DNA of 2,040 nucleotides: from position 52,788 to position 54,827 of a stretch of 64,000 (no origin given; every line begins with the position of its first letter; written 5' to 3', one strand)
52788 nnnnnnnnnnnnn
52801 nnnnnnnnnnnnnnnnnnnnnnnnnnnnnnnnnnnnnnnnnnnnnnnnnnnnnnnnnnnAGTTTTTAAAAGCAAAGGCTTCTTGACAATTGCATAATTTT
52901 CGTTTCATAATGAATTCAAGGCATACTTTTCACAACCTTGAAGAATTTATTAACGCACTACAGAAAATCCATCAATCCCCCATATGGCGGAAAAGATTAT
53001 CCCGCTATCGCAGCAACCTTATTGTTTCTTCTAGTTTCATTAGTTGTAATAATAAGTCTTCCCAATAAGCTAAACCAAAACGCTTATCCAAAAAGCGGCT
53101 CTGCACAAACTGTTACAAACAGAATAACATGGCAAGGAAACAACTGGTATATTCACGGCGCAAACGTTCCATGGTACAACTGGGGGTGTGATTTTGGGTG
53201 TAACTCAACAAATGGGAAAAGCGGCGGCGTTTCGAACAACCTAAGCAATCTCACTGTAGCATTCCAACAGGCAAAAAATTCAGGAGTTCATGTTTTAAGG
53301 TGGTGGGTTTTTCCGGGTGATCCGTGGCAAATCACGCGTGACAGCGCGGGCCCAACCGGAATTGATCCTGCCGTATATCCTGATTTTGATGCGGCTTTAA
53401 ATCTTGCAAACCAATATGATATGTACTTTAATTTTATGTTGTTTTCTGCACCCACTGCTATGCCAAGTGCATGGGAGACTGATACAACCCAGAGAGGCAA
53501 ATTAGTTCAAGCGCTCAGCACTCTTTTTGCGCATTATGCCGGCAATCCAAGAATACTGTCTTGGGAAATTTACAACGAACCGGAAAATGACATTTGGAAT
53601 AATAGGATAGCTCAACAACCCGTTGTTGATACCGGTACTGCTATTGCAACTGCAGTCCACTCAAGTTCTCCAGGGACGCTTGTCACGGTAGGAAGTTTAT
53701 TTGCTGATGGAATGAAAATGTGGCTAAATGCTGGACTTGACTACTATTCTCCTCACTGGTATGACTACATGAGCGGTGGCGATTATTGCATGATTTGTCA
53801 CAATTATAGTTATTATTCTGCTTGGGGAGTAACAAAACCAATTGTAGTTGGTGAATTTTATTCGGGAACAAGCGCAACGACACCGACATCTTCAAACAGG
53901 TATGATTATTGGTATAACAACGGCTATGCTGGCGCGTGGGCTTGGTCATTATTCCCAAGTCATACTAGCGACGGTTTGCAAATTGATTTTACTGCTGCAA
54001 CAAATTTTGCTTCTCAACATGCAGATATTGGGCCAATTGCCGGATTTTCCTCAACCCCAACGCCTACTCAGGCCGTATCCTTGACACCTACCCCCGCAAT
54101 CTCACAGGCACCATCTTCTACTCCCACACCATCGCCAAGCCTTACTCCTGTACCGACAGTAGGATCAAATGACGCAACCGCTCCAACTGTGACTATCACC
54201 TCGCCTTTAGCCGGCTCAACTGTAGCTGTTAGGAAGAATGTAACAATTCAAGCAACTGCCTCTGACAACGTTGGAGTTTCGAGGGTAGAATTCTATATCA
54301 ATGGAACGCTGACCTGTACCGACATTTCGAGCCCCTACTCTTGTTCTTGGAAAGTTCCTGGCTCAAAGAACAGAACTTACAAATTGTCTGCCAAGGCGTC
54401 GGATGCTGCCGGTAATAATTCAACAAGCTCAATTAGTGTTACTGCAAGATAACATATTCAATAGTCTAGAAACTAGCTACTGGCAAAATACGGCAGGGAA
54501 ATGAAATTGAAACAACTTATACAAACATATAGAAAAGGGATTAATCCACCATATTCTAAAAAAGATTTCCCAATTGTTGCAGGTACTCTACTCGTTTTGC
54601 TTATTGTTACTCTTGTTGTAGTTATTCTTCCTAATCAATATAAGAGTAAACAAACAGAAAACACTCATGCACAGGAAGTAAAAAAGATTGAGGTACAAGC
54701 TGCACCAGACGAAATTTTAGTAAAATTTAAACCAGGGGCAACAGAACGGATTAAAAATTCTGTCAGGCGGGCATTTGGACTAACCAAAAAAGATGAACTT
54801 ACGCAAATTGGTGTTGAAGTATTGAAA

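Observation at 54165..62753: Near-identical about 95-aa Ig-like domain appended to five different enzymes, pointing to domain shuffling or gene conversion within a hydrolase island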

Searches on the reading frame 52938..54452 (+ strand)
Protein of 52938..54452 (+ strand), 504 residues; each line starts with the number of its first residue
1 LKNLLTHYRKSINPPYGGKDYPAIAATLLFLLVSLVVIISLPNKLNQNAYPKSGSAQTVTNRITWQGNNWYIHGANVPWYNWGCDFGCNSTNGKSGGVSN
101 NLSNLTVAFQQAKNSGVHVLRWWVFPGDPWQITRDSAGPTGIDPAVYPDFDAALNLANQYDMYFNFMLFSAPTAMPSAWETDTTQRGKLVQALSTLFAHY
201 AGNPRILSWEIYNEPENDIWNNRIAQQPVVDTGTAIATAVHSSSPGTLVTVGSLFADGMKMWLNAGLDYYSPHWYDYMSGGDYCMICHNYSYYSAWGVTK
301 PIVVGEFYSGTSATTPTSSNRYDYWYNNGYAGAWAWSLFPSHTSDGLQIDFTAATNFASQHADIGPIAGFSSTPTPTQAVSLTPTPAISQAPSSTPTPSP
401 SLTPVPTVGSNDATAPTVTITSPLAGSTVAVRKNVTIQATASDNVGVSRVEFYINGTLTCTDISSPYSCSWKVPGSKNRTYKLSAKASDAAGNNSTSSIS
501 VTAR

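Call 4: search_protein_families(library=pfam, proteins=[window:52938-54452:+], max_evalue=0.01)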
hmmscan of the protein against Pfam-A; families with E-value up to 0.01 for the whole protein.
window:52938-54452:+ (504 aa): 2 families
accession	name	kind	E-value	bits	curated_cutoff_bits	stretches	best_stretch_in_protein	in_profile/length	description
PF17957.7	Big_7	-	2.3e-23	83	24.1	1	416-485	1-70/70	Bacterial Ig domain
PF06832.18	BiPBP_C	-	0.0016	18.7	26.8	1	411-496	5-87/90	Penicillin-Binding Protein C-terminus Family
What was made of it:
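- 52938..54452 (+): GH5-like (beta-mannanase-like) secreted enzyme: leader, catalytic domain, PT linker, terminal Big_7. Big_7 at residues 416-485 (call 4).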

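Call 18: search_protein_families(library=ncbifam, proteins=[window:52938-54452:+], max_evalue=0.1)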
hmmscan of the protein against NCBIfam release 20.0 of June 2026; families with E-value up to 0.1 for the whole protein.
window:52938-54452:+ (504 aa): 2 families
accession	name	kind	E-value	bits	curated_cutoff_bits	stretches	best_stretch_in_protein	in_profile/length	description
NF047446.1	barrel_OmpL47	domain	0.0011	19.4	40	1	434-497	4-61/68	OmpL47-type beta-barrel domain-containing protein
NF052345.1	S_layer_anammox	exception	0.019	12.3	1400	1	343-462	1251-1365/1596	Kustd1514 family S-layer glycoprotein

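Call 21: find_homologous_proteins(query=window:52938-54449:+, max_evalue=0.00001)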
Query window:52938-54449:+ (504 aa): 402 proteins with E <= 0.00001 among 8000 candidates; the best 120 are listed.
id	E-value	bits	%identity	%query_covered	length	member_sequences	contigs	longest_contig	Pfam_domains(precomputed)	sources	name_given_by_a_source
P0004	0.0e+0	1162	100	100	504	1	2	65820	PF17957.8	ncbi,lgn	-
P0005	4.2e-197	674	62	93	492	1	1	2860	PF17957.8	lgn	-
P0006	1.6e-193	662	62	91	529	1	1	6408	PF17957.8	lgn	-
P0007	1.2e-175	603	66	76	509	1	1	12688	PF00041.28,PF16656.12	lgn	-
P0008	2.4e-174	599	58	96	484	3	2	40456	PF17957.8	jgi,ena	-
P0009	8.2e-172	591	65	68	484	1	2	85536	PF00404.25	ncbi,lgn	-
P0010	2.4e-150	520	63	70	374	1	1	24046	-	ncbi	ncbi:MAG: hypothetical protein ABIV47_14940 [Roseiflexaceae bacterium]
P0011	8.4e-149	515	62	68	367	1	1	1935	-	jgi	-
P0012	8.5e-149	515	68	62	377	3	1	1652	-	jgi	jgi:hypothetical protein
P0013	2.2e-148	513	67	62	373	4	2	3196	-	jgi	jgi:hypothetical protein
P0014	8.1e-147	508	66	63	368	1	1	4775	-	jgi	jgi:hypothetical protein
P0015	1.8e-144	500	61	68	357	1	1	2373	-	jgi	jgi:hypothetical protein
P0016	2.4e-144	500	63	62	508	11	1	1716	PF01833.31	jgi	jgi:hypothetical protein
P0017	7.9e-142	492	63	63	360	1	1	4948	-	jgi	jgi:hypothetical protein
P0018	2.1e-140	487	44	99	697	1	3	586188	PF17957.8,PF13750.13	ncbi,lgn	ncbi:MAG: Ig-like domain-containing protein [Candidatus Woykebacteria bacterium]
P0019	3.1e-140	486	64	61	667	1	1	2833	PF00150.25,PF17957.8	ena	-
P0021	6.3e-140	485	59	68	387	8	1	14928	PF00150.25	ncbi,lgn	-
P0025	8.0e-134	465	49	84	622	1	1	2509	PF00150.25,PF14524.13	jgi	jgi:hypothetical protein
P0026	1.9e-132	461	45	97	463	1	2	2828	PF17957.8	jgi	jgi:hypothetical protein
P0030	2.3e-128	447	59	63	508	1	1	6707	PF00150.25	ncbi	ncbi:MAG: hypothetical protein C4290_06540, partial [Chloroflexota bacterium]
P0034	8.2e-125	436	54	71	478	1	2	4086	PF00150.25,PF00404.25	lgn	-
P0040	1.3e-118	415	46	84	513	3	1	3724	PF00150.25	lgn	-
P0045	4.4e-117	410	58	62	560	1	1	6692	PF00150.25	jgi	jgi:hypothetical protein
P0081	2.4e-106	375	55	61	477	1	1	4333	PF00150.25,PF18884.6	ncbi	-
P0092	6.4e-105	370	53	61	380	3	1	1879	PF00150.25,PF00404.25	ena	-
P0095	1.9e-104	368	50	69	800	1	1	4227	PF00150.25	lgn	-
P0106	4.6e-103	364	52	61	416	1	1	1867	PF00150.25,PF00404.25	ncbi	-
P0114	1.6e-101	359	48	69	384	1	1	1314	PF00150.25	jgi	jgi:hypothetical protein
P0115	1.6e-101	359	49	67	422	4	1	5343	PF00150.25,PF26410.1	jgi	-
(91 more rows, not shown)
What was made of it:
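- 52938..54452 (+): Homologues carry PF00150 (call 21).
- On Glycoside hydrolase family 5 (protein 52938-54452): Many homologues carry PF00150 (call 21).
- Tried and rejected: The word-indexed search apparently favours hits of similar length, so full-length queries were used instead (call 21).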

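Call 23: list_cluster_members(proteins=[P0004, P0008, P0018])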
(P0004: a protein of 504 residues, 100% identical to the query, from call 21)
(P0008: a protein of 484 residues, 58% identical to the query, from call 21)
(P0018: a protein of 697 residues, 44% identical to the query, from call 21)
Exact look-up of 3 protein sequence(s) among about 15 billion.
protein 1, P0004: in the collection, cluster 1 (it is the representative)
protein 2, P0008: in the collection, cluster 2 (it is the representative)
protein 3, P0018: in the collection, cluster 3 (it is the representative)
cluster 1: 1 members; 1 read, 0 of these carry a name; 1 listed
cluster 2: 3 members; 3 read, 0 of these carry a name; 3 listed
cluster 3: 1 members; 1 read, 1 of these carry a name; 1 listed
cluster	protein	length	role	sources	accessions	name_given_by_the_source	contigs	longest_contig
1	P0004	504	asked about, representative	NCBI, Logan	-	-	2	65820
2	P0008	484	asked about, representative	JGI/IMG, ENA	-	-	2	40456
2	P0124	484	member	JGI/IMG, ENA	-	-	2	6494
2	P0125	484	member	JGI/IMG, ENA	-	-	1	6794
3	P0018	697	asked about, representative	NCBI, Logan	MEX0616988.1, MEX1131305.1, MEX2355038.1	MAG: Ig-like domain-containing protein [Candidatus Woykebacteria bacterium]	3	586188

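Call 24: find_encoding_contigs(protein=P0008, flank=10000, max_places=3)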
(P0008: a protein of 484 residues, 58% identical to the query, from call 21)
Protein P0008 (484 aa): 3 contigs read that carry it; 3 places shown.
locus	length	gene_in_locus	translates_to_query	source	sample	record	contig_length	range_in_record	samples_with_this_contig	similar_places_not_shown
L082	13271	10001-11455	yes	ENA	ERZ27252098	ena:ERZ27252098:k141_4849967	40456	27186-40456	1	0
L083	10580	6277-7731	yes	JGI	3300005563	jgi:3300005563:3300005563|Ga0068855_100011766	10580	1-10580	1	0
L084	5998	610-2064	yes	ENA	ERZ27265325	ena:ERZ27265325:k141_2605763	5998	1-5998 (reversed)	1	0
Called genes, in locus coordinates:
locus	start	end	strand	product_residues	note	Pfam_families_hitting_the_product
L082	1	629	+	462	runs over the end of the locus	PF01943:Polysacc_synt, PF13440:Polysacc_synt_3, PF03023:MurJ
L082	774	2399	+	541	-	-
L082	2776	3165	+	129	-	-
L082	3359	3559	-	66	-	-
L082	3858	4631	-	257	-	PF00480:ROK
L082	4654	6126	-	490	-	PF09852:DUF2079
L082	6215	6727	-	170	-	PF03703:bPH_2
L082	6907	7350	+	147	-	PF01161:PBP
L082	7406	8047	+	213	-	PF00156:Pribosyltran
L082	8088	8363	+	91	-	PF11373:DUF3175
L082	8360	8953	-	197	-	PF04203:Sortase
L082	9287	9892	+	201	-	PF04203:Sortase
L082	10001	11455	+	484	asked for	PF17957:Big_7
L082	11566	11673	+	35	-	-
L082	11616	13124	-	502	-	PF00989:PAS, PF08448:PAS_4, PF13426:PAS_9, PF00989:PAS, PF08448:PAS_4, PF13426:PAS_9, PF00512:HisKA, PF02518:HATPase_c, +3 more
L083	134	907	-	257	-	PF00480:ROK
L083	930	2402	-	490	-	PF09852:DUF2079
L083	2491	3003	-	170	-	PF03703:bPH_2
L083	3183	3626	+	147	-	PF01161:PBP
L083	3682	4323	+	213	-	PF00156:Pribosyltran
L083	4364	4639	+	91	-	PF11373:DUF3175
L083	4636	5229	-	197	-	PF04203:Sortase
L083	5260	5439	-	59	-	-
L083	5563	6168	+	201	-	PF04203:Sortase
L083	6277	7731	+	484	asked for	PF17957:Big_7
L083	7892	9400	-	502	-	PF00989:PAS, PF08448:PAS_4, PF13426:PAS_9, PF00989:PAS, PF08448:PAS_4, PF13426:PAS_9, PF00512:HisKA, PF02518:HATPase_c, +3 more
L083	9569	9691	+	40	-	-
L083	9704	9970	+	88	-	PF21531:Rv2175c_wHTH (weak), PF12728:HTH_17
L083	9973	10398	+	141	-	PF13470:PIN_3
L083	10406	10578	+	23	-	?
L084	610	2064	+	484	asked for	PF17957:Big_7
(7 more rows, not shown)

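Call 25: find_encoding_contigs(protein=P0006, flank=10000, max_places=2)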
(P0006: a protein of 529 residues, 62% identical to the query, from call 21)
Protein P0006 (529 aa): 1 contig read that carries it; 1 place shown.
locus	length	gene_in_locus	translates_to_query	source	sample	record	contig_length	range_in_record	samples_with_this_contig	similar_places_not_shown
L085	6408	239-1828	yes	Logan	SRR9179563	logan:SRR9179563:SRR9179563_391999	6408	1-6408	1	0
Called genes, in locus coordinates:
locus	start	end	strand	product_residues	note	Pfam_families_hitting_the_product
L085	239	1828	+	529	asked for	PF17957:Big_7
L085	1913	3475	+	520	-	PF02836:Glyco_hydro_2_C (weak), PF16656:Pur_ac_phosph_N (weak)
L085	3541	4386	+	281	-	PF17957:Big_7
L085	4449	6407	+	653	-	?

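Call 26: find_encoding_contigs(protein=P0004, flank=10000, max_places=3)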
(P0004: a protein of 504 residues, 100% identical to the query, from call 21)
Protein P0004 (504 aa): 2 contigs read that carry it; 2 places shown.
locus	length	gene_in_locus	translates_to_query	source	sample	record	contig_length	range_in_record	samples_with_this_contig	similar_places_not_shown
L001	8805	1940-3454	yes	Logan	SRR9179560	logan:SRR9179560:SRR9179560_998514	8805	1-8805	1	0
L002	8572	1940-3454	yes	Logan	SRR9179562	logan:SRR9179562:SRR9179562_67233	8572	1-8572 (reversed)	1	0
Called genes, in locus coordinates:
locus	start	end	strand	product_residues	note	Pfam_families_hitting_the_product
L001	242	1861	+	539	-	-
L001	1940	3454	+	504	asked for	PF17957:Big_7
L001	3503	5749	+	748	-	PF22148:Fervidolysin_NPro-like, PF00082:Peptidase_S8, PF17957:Big_7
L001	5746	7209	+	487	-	PF13229:Beta_helix, PF17957:Big_7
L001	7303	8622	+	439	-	PF00082:Peptidase_S8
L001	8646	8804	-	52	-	?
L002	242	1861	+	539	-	-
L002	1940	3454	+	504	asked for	PF17957:Big_7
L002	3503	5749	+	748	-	PF22148:Fervidolysin_NPro-like, PF00082:Peptidase_S8, PF17957:Big_7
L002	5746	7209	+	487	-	PF13229:Beta_helix, PF17957:Big_7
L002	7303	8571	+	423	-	?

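Call 35: search_solved_structures(query=window:52938-54449:+, max_evalue=0.01)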
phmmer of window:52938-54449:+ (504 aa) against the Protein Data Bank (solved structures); distinct sequences matched with E-value up to 0.01: 8.
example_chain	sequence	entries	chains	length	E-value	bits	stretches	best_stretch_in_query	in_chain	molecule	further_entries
3pdd_A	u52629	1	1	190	5.6e-15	58.2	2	418-494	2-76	Glycoside hydrolase, family 9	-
2c0h_A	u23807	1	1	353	2.1e-14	56.3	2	62-233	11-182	MANNAN ENDO-1,4-BETA-MANNOSIDASE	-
3vup_A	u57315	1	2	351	5.5e-12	48.3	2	267-339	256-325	Beta-1,4-mannanase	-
9kvu_A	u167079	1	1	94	1.4e-07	33.8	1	415-499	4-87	bacterial immunoglobulin domain B1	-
3pdg_A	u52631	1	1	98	1.8e-07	33.5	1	418-495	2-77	Fibronectin(III)-like module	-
5y6t_A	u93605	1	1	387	5.1e-07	32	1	62-232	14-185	endo-1,4-beta-mannanase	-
3pe9_A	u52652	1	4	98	0.00013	24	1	419-493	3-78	Fibronectin(III)-like module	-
9m20_A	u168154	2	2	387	0.0013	20.7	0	104-163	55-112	mannan endo-1,4-beta-mannosidase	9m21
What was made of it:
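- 52938..54452 (+): PDB sequence hits to GH5 mannanases 2C0H (2e-14) and 3VUP (call 35).
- On Glycoside hydrolase family 5 (protein 52938-54452): PDB GH5 beta-mannanases 2C0H E=2e-14, 3VUP 5.5e-12 and 5Y6T 5e-7 (call 35).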

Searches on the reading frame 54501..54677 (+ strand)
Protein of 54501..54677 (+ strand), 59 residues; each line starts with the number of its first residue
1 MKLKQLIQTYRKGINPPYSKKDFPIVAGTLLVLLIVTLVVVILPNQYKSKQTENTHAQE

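Call 46: search_protein_representatives(alignment_id=A3)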
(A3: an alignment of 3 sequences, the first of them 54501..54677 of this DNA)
Query: 3 sequences, 59 profile positions. Proteins with E-value up to 0.001 (for the whole library): 81; up to 1e-10: 11; up to 1e-30: 0. The best 81 are listed.
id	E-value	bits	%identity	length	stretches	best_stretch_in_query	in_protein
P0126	4.3e-27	109.5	-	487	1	2-59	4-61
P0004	3.0e-26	106.8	-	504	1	3-59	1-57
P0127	1.7e-23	98.0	-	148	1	1-58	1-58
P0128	8.3e-22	92.6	-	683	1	2-59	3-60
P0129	5.5e-20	86.7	-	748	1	2-59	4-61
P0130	2.0e-15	72.1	-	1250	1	2-58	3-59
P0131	8.4e-15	70.1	-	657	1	3-57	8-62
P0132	9.1e-15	70.0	-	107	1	2-57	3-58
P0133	1.1e-14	69.7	-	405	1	2-58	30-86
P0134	2.9e-13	65.2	-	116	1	2-59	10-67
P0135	9.1e-13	63.6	-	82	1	2-53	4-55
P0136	1.1e-10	56.9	-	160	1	4-58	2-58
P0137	3.8e-09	52.0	-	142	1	6-44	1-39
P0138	1.9e-08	49.8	-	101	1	3-41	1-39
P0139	5.4e-08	48.3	-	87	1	1-45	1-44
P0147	2.2e-06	43.2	-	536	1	3-55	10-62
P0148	2.7e-06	42.9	-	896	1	3-55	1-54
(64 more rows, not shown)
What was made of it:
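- A 3-sequence profile finds 81 cluster representatives among 1.84 billion, nearly all at protein N-termini (call 46).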
